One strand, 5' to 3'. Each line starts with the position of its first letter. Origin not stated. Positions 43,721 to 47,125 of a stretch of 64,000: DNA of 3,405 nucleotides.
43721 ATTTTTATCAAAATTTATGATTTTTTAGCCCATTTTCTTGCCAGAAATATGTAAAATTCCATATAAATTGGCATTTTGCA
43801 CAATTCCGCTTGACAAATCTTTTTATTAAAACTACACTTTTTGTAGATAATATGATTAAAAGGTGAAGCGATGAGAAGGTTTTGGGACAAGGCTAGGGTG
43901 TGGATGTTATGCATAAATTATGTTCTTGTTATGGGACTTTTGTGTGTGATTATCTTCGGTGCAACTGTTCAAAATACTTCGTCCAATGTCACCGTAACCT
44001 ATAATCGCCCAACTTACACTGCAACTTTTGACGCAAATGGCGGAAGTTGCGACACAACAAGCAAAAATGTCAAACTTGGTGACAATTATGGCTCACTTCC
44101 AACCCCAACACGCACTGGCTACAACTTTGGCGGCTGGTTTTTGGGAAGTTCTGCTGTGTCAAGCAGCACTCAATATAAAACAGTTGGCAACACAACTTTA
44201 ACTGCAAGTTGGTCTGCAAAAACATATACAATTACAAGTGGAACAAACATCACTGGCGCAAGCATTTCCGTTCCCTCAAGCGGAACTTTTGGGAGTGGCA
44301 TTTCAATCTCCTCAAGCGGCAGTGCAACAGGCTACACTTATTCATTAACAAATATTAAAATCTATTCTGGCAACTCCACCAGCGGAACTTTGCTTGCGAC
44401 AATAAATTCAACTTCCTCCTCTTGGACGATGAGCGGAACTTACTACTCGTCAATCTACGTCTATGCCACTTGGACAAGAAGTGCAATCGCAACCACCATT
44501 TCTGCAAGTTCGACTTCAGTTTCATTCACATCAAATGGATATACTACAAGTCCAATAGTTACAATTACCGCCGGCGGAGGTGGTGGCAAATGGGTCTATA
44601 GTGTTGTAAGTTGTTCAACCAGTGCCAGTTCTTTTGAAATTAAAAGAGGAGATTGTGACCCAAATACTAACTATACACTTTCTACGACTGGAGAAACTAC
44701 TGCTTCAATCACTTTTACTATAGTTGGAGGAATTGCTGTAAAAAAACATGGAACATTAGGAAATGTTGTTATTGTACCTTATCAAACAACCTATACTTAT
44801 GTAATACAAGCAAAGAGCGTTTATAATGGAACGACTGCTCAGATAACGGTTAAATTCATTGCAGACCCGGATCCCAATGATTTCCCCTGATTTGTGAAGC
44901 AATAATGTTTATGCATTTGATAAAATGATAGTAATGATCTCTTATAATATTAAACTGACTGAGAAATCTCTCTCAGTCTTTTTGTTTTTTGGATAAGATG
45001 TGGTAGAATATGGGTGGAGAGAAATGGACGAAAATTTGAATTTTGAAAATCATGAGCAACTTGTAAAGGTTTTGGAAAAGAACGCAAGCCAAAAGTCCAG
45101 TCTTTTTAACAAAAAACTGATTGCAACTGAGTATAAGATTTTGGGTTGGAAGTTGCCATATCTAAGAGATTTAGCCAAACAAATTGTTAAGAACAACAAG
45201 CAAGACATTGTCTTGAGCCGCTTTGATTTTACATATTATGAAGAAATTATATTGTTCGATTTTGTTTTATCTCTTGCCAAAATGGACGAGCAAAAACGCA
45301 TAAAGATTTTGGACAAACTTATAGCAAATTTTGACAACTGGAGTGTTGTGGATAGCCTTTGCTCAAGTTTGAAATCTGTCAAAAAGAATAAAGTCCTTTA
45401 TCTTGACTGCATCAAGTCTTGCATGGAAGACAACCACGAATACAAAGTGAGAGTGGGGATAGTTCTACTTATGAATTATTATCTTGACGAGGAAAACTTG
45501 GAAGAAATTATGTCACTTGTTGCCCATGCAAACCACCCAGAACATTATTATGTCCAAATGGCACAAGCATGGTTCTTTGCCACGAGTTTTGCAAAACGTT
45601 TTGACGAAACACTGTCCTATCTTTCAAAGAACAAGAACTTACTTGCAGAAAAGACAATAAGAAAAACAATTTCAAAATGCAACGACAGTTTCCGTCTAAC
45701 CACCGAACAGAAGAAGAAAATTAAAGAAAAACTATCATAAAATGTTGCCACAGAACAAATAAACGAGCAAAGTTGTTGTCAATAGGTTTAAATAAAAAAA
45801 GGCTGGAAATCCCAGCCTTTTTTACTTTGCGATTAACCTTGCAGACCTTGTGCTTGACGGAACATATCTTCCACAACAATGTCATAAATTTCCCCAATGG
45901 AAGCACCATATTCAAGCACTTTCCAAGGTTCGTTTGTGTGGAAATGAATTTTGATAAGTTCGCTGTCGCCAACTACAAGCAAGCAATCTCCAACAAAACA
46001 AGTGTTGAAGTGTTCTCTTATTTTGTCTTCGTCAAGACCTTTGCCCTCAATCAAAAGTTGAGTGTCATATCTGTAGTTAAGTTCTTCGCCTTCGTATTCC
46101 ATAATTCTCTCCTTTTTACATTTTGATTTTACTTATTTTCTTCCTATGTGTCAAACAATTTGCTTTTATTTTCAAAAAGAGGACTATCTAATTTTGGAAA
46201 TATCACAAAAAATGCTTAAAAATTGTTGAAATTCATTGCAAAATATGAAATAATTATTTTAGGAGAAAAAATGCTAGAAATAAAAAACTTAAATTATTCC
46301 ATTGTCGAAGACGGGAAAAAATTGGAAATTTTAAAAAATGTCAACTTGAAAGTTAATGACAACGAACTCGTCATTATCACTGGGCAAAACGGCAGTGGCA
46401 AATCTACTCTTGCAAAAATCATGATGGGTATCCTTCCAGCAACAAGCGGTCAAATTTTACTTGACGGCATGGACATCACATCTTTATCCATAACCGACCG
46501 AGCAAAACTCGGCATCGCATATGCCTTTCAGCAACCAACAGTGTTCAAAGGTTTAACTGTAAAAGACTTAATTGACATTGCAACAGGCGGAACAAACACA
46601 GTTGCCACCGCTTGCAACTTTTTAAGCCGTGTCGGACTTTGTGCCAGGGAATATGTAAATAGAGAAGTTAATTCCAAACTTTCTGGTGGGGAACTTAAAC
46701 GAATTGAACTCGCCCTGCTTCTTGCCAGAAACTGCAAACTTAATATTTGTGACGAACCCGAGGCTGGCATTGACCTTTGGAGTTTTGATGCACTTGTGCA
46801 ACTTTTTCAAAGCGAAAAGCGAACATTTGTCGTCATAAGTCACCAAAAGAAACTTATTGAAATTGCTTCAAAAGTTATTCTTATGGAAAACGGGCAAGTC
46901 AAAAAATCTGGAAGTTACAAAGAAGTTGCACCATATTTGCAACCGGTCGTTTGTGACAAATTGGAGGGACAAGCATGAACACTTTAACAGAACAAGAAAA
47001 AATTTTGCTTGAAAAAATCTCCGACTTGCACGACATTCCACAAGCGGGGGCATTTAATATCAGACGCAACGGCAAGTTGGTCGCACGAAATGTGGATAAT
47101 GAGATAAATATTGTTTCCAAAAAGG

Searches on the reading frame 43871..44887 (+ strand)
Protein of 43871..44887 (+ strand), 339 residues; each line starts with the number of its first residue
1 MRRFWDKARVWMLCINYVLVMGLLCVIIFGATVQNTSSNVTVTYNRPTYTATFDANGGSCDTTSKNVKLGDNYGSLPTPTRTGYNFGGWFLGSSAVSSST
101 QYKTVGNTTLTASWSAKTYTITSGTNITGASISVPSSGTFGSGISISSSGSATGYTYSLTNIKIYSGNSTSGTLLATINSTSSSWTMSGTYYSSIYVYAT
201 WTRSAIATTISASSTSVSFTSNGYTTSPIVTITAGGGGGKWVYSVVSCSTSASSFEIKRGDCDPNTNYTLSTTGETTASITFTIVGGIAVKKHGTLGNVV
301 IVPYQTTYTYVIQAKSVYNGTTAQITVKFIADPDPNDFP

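Call 7: search_protein_families(library=pfam, max_evalue=0.01, proteins=[window:43871-44887:+])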
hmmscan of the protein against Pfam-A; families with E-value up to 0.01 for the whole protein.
window:43871-44887:+ (339 aa): 1 family
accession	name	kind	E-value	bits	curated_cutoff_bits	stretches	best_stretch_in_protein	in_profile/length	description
PF09479.16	Flg_new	-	2.9e-14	53.4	27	1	49-112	1-64/65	Listeria-Bacteroides repeat domain (List_Bact_rpt)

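Call 9: find_encoding_contigs(protein=window:43871-44887:+, flank=10000, max_places=6)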
Protein window:43871-44887:+ (339 aa): 1 contig read that carries it; 1 place shown.
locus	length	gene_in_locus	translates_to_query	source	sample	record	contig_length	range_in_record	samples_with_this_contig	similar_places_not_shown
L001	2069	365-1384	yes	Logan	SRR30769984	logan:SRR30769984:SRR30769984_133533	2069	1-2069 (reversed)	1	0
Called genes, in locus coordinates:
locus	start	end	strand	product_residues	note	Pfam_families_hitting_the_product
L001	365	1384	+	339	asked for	PF09479:Flg_new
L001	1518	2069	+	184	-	?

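Call 87: search_protein_families(library=ncbifam, max_evalue=0.01, proteins=[window:43871-44887:+])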
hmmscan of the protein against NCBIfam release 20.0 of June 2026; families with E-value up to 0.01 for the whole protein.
window:43871-44887:+ (339 aa): 1 family
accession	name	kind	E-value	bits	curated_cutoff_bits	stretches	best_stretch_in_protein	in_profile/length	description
TIGR02543.1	List_Bact_rpt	repeat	1.2e-06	28.7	20.95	1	79-118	1-44/44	TIGR02543 family repeat protein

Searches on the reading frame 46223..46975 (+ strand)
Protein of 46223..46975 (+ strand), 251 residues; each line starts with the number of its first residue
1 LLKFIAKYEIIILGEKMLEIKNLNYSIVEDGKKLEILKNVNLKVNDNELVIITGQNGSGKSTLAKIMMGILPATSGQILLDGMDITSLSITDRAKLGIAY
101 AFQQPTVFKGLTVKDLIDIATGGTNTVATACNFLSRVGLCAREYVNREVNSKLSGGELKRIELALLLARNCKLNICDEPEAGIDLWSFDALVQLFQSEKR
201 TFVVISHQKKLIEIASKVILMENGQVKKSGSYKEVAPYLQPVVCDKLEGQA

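Call 7: search_protein_families(library=pfam, max_evalue=0.01, proteins=[window:46223-46975:+])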
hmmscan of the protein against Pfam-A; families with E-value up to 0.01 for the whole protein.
window:46223-46975:+ (251 aa): 10 families
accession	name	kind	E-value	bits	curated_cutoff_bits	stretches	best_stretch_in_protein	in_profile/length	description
PF00005.33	ABC_tran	-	6.6e-29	101.7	25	1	37-180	1-136/137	ABC transporter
PF02463.25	SMC_N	-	9e-09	35.5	40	1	152-223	136-213/220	RecF/RecN/SMC N terminal domain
PF13304.12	AAA_21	-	1.7e-06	28.8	27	0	140-211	225-302/304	AAA domain, putative AbiEii toxin, Type IV TA system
PF01078.27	Mg_chelatase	-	1.9e-05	24.6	20.3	1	49-95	24-71/207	Magnesium chelatase, subunit ChlI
PF20720.3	nSTAND3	-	8.7e-05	22.7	27.2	1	38-68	8-38/155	Novel STAND NTPase 3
PF13555.12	AAA_29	-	0.00011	22.3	27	1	41-65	16-40/61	P-loop containing region of AAA domain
PF13476.12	AAA_23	-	0.00026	22.1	27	1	40-65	13-37/201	AAA domain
PF13245.12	AAA_19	-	0.0024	18.5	25.1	1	46-121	10-76/134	AAA domain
PF13401.12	AAA_22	-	0.0086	16.8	27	0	48-89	6-45/130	AAA domain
PF13175.12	AAA_15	-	0.0087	16.2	32.1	0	39-85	16-65/374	AAA ATPase domain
